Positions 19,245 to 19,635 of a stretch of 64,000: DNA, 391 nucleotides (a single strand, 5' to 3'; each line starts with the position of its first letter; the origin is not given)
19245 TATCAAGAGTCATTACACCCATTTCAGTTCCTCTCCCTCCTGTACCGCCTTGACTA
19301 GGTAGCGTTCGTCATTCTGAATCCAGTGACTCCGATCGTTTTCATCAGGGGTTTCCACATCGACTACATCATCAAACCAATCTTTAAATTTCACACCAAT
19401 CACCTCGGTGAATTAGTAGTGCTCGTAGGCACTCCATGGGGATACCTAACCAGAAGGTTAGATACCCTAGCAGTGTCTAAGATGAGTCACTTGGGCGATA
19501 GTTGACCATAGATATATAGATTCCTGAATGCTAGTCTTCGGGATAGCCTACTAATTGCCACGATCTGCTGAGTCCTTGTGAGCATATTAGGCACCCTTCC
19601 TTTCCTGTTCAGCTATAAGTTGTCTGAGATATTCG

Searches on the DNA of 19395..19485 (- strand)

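Call 23: build_rna_model(alignment_id=A1, structure=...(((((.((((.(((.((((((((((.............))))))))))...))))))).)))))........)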
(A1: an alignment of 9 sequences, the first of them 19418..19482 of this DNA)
Model R1 built from alignment A1 (9 sequences, 75 columns); structure: as given.
model positions 64; base pairs 22; branch points 0; effective number of sequences 9; information 0.781 bits per position. Calibrated on 0.2 Mb of random sequence (short: E-values are rough).
structure used (alignment columns):
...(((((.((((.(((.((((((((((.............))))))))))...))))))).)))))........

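Call 25: search_with_rna_model(model_id=R1, source=window, filters=off, max_evalue=5, make_alignment=true, show_alignments=0)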
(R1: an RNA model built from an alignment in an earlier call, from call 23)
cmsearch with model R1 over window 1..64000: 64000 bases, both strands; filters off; matches with E-value up to 5: 19.
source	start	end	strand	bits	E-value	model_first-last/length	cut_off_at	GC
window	18975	19038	-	70.5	6e-19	1-64/64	no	0.53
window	18395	18458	-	68.2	3.1e-18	1-64/64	no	0.5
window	19418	19482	-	62.7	1.4e-16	1-64/64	no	0.49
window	13055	13118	-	60.8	5.2e-16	1-64/64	no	0.45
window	12360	12423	-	60.4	6.9e-16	1-64/64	no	0.61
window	16042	16105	-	60.3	7.5e-16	1-64/64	no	0.58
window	17017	17084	-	56.7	9.2e-15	1-64/64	no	0.59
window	11021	11084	-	54.7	3.8e-14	1-64/64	no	0.58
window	14221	14284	-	48.2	3.8e-12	1-64/64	no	0.44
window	17022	17089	+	14.5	0.067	1-64/64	no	0.57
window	11026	11089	+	12.1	0.37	1-64/64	no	0.53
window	14219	14283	+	11.6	0.5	1-64/64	no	0.45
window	12365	12428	+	10.1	1.4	1-64/64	no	0.59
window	27966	28009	+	9.8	1.7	1-64/64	no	0.5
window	18981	19042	+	9.8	1.8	1-64/64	no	0.5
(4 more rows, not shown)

Alignment A2: 19 matches aligned to the model, 95 columns, each read 5' to 3' on its own strand. Consensus structure (alignment columns), stored with it:
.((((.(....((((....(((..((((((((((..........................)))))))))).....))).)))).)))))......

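Call 27: search_with_rna_model(model_id=R1, sources=[L001, L002, L003, L004, L005], filters=off, max_evalue=1)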
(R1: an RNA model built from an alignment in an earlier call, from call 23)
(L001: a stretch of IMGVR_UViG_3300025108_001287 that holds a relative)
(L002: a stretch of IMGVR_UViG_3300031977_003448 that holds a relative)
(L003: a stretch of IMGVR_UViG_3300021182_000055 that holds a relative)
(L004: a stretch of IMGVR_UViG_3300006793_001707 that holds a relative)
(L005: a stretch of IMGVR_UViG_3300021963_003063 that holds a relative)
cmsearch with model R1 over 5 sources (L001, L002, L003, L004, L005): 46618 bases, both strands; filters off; matches with E-value up to 1: 0.
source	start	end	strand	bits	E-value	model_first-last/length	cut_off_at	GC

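Call 29: search_with_rna_model(model_id=R1, source=L006, filters=off, max_evalue=5)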
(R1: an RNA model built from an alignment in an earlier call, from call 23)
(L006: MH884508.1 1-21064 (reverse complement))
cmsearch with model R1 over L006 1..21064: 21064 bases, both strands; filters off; matches with E-value up to 5: 3.
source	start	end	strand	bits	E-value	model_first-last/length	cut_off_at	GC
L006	12133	12170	-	8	2.1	15-46/64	no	0.45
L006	6972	6993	+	7.4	3.1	1-64/64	no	0.27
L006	20629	20655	+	7.4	3.2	1-64/64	no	0.41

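Call 40: search_with_rna_model(model_id=R1, sources=[L009, L010, L011, L007], filters=default, max_evalue=5)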
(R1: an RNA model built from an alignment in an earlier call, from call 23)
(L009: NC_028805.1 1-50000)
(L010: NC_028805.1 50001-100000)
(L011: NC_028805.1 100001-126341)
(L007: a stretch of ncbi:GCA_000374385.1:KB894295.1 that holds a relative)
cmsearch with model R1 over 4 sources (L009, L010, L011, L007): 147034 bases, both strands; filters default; matches with E-value up to 5: 10.
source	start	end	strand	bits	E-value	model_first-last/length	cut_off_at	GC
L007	9333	9396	+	70.5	1.4e-18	1-64/64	no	0.53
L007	9913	9976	+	68.2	7e-18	1-64/64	no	0.5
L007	8889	8953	+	62.7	3.2e-16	1-64/64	no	0.49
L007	15253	15316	+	60.9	1.2e-15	1-64/64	no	0.45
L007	15948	16011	+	60.5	1.6e-15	1-64/64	no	0.61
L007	12266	12329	+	60.3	1.7e-15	1-64/64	no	0.58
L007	11287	11354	+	56.8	2.1e-14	1-64/64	no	0.59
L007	17287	17350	+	54.7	8.6e-14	1-64/64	no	0.58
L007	14087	14150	+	48.2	8.7e-12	1-64/64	no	0.44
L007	11282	11349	-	14.5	0.15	1-64/64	no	0.57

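Call 43: search_with_rna_model(model_id=R1, sources=[L012, L013, L014, L015, L016, L017, L018, L019, L020, L021, L022, L023, L024, L025, L026, L027, L028], filters=default, max_evalue=1)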
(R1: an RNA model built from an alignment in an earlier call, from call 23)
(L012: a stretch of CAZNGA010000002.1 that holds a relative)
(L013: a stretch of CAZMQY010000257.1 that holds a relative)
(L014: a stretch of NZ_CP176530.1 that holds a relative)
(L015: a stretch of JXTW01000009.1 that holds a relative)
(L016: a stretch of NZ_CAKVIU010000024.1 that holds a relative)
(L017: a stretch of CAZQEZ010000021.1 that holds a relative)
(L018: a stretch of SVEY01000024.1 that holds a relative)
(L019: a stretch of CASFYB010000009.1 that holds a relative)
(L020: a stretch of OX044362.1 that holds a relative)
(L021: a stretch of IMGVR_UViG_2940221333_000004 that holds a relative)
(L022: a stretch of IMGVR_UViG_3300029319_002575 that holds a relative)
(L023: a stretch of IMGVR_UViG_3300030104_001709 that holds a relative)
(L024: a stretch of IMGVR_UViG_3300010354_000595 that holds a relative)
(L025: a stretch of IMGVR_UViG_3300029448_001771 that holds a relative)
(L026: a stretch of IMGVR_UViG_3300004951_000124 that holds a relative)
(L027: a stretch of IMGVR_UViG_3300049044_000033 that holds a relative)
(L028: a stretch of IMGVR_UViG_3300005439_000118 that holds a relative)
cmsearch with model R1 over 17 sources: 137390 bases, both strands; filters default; matches with E-value up to 1: 11.
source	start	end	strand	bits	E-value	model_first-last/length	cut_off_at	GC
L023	9303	9358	-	28.9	5.7e-06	1-64/64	no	0.38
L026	1099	1154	-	23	0.00037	1-64/64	no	0.43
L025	375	430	-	21.5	0.0011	1-64/64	no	0.39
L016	2101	2167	-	20.8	0.0017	1-64/64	no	0.4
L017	3984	4053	-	18.4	0.0095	1-64/64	no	0.41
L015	1482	1543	-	17.6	0.017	1-64/64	no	0.32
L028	3845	3895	+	17.1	0.023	4-56/64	no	0.57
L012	4792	4847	-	14.5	0.15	1-64/64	no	0.39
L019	1285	1346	-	13.8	0.23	1-64/64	no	0.39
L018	5458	5530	-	13.7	0.25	1-64/64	no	0.37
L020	2284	2345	+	13.2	0.35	1-64/64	no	0.4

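Call 49: search_with_rna_model(model_id=R1, sources=[L032, L033, L029], filters=off, max_evalue=5)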
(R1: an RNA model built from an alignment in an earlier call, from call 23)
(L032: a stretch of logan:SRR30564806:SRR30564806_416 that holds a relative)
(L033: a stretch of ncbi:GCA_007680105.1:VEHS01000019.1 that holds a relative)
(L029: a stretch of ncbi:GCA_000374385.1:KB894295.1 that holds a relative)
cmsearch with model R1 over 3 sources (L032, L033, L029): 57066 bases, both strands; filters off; matches with E-value up to 5: 16.
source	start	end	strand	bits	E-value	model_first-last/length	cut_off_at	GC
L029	417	480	+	60.8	4.7e-16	1-64/64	no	0.45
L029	1112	1175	+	60.4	6.1e-16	1-64/64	no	0.61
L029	2451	2514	+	54.7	3.4e-14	1-64/64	no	0.58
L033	15322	15389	+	29.2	2e-06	1-64/64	no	0.57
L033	7246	7304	+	27.3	7.6e-06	1-64/64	no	0.58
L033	9911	9969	+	25.1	3.6e-05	1-64/64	no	0.61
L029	2446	2509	-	12.1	0.33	1-64/64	no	0.53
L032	11437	11469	+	10.4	1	1-64/64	no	0.21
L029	1107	1170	-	10.1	1.3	1-64/64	no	0.59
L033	2301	2343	+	9.7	1.8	1-64/64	no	0.42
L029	8057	8096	+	8.9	3.1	1-64/64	no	0.38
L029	411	476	-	8.6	3.7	1-64/64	no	0.47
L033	6935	6975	-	8.6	3.8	1-64/64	no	0.51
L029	18383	18415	+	8.5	3.9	1-64/64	no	0.48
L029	19143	19233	-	8.5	4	1-64/64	no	0.42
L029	8052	8091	-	8.4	4.4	1-64/64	no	0.47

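Call 50: search_with_rna_model(model_id=R1, source=L033, filters=off, max_evalue=10, show_alignments=4)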
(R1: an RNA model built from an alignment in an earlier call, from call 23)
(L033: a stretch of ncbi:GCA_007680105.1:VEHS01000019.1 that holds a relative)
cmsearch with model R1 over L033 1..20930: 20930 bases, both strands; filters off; matches with E-value up to 10: 8.
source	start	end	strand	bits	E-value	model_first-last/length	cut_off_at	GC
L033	15322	15389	+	29.2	7.5e-07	1-64/64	no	0.57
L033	7246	7304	+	27.3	2.8e-06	1-64/64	no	0.58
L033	9911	9969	+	25.1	1.3e-05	1-64/64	no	0.61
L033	2301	2343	+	9.7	0.65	1-64/64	no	0.42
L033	6935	6975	-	8.6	1.4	1-64/64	no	0.51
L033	12217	12244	-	7.7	2.6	1-64/64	no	0.43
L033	727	820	-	6.6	5.5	1-64/64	no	0.44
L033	11900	11937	+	6.3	6.9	1-64/64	no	0.5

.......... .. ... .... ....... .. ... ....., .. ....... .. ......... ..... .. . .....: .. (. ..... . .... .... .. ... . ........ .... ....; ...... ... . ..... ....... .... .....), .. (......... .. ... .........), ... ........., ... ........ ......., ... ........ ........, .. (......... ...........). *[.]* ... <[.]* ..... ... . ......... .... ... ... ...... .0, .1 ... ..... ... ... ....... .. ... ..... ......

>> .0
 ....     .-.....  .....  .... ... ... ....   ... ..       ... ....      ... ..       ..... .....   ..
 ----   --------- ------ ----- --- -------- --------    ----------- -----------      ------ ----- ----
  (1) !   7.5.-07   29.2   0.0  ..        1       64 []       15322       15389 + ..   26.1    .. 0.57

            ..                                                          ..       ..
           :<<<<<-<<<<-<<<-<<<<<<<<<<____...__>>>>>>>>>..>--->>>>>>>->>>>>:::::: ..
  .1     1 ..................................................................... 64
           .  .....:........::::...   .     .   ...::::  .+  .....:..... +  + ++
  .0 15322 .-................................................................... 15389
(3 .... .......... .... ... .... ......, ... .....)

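Call 55: search_with_rna_model(model_id=R1, sources=[L034, L035, L036, L037, L038, L039, L040, L041, L042, L043, L044, L045, L046, L047, L048, L049, L050, L051, L052, L053, L054, L055, L056, L057, L058, L059, L060, L061, L062, L063, L064, L065, L066, L067, L068, L069, L070, L071, L072, L073, L074, L075, L076, L077, L078, L079, L080, L081, L082, L083, L084, L085, L086, L087, L088, L089, L090, L091, L092, L093, L094, L095, L096, L097, L098, L099, L100, L101, L102, L103, L104, L105, L106, L107, L108, L109, L110, L111, L112, L113], filters=default, max_evalue=1)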
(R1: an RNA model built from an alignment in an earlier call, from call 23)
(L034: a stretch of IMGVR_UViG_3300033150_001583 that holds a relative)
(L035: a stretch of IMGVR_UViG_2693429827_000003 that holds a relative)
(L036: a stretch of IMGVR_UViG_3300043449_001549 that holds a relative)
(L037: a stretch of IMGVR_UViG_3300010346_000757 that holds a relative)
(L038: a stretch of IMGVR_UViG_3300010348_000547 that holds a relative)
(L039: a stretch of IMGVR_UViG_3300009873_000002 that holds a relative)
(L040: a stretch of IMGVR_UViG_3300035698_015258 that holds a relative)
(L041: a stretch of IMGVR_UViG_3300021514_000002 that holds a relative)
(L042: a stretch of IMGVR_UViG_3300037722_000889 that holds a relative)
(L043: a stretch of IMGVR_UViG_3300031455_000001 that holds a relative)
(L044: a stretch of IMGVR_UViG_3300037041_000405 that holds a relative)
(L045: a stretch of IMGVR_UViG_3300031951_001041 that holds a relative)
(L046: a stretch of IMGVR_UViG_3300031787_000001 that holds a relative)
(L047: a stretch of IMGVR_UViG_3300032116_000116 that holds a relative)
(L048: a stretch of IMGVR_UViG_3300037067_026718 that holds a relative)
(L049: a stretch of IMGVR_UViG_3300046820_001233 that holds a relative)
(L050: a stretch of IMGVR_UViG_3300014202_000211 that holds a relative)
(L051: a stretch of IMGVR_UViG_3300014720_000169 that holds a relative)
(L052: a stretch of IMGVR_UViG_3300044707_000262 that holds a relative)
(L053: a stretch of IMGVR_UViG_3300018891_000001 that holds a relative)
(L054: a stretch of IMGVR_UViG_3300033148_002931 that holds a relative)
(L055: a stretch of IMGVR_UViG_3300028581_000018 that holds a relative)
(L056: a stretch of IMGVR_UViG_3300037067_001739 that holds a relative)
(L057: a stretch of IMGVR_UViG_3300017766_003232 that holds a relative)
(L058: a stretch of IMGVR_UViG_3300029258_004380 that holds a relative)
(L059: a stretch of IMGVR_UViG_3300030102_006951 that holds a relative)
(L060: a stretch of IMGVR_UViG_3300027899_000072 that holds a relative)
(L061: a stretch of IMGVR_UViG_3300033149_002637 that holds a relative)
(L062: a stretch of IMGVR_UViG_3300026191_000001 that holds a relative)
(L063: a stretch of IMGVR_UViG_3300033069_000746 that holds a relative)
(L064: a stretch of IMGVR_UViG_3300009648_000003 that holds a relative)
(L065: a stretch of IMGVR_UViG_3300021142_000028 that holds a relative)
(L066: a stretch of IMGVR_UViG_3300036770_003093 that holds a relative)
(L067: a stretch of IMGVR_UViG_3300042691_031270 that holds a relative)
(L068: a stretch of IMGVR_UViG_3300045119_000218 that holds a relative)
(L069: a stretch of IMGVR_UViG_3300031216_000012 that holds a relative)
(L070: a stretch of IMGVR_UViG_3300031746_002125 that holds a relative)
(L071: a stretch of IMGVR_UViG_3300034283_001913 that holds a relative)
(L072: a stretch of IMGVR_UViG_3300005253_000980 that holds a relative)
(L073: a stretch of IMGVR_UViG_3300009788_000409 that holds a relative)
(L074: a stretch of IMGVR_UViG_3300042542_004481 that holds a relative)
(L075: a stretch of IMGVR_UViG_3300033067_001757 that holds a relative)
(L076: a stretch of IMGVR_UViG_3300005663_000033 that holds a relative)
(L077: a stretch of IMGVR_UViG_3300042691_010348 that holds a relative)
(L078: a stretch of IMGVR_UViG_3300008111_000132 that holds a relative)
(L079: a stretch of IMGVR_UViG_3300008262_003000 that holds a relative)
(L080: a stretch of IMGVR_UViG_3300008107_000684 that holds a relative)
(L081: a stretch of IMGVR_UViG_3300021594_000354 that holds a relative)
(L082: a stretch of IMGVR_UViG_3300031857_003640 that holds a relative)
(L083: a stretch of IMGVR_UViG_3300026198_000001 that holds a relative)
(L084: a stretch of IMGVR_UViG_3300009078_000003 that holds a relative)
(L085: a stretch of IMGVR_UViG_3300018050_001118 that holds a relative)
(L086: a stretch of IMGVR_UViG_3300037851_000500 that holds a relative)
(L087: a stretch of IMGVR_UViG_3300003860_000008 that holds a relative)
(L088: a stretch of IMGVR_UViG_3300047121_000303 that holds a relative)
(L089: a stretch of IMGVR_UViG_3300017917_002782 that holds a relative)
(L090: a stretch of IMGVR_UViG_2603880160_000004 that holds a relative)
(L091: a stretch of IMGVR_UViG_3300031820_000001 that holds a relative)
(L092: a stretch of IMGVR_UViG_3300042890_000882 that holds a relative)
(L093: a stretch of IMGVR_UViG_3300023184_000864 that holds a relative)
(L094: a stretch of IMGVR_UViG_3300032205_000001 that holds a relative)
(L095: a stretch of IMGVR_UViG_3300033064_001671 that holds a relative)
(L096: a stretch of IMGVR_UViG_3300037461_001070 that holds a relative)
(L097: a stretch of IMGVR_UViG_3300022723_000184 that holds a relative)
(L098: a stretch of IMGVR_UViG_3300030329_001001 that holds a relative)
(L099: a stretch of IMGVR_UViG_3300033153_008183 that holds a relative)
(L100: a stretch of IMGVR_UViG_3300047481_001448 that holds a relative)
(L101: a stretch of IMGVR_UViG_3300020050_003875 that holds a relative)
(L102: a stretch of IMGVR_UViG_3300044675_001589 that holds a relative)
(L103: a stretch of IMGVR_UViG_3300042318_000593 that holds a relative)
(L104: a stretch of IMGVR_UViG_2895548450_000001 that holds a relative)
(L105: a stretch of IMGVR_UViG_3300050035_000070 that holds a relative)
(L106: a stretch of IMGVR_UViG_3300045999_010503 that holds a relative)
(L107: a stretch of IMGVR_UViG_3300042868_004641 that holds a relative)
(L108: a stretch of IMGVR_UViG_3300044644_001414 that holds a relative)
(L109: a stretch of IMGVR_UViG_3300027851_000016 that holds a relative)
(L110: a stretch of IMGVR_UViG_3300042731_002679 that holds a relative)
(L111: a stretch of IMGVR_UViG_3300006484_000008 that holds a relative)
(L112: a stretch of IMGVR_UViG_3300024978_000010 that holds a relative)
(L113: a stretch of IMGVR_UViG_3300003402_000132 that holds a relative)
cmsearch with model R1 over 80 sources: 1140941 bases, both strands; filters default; matches with E-value up to 1: 11.
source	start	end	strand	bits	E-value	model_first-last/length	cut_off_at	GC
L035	7913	7976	+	63.9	1.1e-15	1-64/64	no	0.48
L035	10302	10365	+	61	8.1e-15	1-64/64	no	0.58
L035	6658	6722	+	53.7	1.4e-12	1-64/64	no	0.51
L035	9320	9385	+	50.9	1e-11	1-64/64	no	0.56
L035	12722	12786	+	49.3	3e-11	1-64/64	no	0.46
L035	14569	14633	+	46.8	1.8e-10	1-64/64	no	0.55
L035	6184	6245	+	45.8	3.4e-10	1-64/64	no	0.65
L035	7354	7416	+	42.7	3e-09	1-64/64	no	0.62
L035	15540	15602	+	39.9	2.2e-08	1-64/64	no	0.62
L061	7911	7942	+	18.5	0.074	15-46/64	no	0.44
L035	1014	1042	-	14.9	0.88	17-45/64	no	0.62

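Call 56: search_with_rna_model(model_id=R1, sources=[window, L033, L035], filters=default, max_evalue=0.001, make_alignment=true)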
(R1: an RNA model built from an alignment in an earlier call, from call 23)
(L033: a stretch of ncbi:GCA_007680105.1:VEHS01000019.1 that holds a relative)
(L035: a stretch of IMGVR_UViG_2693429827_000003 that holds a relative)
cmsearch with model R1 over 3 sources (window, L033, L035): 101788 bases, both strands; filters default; matches with E-value up to 0.001: 21.
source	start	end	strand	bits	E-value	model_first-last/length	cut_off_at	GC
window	18975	19038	-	70.5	9.5e-19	1-64/64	no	0.53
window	18395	18458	-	68.2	4.8e-18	1-64/64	no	0.5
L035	7913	7976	+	63.9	9.6e-17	1-64/64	no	0.48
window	19418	19482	-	62.7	2.2e-16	1-64/64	no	0.49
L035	10302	10365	+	61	7.2e-16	1-64/64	no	0.58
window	13055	13118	-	60.9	8.2e-16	1-64/64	no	0.45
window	12360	12423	-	60.5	1.1e-15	1-64/64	no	0.61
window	16042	16105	-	60.3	1.2e-15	1-64/64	no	0.58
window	17017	17084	-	56.8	1.5e-14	1-64/64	no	0.59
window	11021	11084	-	54.7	5.9e-14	1-64/64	no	0.58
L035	6658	6722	+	53.7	1.3e-13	1-64/64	no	0.51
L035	9320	9385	+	50.9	9e-13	1-64/64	no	0.56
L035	12722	12786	+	49.3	2.7e-12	1-64/64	no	0.46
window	14221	14284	-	48.2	6e-12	1-64/64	no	0.44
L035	14569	14633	+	46.8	1.6e-11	1-64/64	no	0.55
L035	6184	6245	+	45.8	3.1e-11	1-64/64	no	0.65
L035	7354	7416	+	42.7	2.7e-10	1-64/64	no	0.62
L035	15540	15602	+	39.9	2e-09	1-64/64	no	0.62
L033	15322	15389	+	29.2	3.6e-06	1-64/64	no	0.57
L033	7246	7304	+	27.3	1.3e-05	1-64/64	no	0.58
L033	9911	9969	+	25.1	6.4e-05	1-64/64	no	0.61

Alignment A4: 21 matches aligned to the model, 82 columns, each read 5' to 3' on its own strand. Consensus structure (alignment columns), stored with it:
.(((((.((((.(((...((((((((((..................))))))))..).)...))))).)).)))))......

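Call 70: search_with_rna_model(model_id=R1, sources=[L115, L116, L117, L118, L119, L120, L114], filters=off, max_evalue=0.1)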
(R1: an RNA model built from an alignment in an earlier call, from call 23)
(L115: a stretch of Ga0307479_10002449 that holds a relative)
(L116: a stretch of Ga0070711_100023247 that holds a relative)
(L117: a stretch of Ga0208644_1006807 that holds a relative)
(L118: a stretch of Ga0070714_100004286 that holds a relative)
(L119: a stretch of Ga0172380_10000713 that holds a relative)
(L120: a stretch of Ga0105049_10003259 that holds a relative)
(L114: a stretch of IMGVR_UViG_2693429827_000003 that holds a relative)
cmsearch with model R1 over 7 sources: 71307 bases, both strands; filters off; matches with E-value up to 0.1: 13.
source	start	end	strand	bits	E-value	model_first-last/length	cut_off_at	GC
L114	1775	1838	-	63.9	6.7e-17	1-64/64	no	0.48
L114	3029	3093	-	53.6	9e-14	1-64/64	no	0.51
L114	366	431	-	50.9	6.4e-13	1-64/64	no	0.56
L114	3506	3567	-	45.8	2.1e-11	1-64/64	no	0.65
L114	2335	2397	-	42.7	1.9e-10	1-64/64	no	0.62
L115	11495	11556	+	23.9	0.0001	1-64/64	no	0.55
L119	12388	12455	+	18.4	0.005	1-64/64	no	0.47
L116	3845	3895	+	17.1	0.012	4-56/64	no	0.57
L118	3280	3330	+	17.1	0.012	4-56/64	no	0.57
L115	863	930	-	15.6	0.035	1-64/64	no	0.5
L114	8709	8737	+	14.9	0.055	17-45/64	no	0.62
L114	1780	1843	+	14.6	0.067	1-64/64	no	0.48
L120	2469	2528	+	14.4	0.081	1-64/64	no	0.45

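Call 76: build_rna_model(alignment_id=A4)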
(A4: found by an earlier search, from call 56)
Model R2 built from alignment A4 (21 sequences, 82 columns); structure: stored with the alignment.
model positions 64; base pairs 22; branch points 0; effective number of sequences 21; information 0.862 bits per position. Calibrated on 0.2 Mb of random sequence (short: E-values are rough).
structure used (alignment columns):
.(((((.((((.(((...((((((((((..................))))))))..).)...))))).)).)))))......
